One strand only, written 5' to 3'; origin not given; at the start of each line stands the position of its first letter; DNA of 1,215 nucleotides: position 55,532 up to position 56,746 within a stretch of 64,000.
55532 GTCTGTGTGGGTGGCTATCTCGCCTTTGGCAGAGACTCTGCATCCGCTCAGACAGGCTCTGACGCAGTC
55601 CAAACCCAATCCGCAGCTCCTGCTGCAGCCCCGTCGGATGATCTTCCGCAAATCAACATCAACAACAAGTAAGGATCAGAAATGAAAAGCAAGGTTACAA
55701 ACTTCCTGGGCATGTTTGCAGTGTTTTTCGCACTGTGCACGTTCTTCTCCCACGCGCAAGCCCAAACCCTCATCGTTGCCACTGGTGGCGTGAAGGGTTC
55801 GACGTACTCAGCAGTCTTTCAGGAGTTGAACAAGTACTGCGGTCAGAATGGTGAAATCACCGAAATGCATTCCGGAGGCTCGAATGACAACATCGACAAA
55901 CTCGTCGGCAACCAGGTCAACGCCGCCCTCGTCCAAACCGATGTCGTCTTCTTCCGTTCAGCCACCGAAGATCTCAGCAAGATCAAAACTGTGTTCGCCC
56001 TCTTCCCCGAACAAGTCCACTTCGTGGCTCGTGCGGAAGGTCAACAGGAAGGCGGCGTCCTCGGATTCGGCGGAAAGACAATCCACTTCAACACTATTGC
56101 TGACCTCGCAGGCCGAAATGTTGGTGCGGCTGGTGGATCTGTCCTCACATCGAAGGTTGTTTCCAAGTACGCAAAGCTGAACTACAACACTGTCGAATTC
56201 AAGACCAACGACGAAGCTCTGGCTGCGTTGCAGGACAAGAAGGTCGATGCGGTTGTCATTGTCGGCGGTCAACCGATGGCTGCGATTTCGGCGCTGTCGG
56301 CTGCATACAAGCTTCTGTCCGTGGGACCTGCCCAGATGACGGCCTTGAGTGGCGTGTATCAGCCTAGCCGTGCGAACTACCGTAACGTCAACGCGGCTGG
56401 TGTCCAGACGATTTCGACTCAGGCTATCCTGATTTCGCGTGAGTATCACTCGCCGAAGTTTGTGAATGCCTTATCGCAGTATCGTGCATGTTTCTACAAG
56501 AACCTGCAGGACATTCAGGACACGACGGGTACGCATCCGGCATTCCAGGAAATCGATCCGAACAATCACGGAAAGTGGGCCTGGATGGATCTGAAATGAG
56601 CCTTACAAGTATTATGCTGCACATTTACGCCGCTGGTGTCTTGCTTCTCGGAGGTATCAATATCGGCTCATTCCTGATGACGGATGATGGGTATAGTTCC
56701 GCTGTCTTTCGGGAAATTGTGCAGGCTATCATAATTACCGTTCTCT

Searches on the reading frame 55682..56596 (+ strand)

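Call 78: search_protein_families(library=pfam, proteins=[window:55682-56596:+], max_evalue=0.001)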
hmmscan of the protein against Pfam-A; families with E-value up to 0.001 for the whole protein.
window:55682-56596:+ (305 aa): 1 family
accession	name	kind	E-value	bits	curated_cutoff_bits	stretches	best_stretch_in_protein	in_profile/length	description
PF16868.10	NMT1_3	-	1.8e-11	44.6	27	1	33-279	2-255/289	NMT1-like family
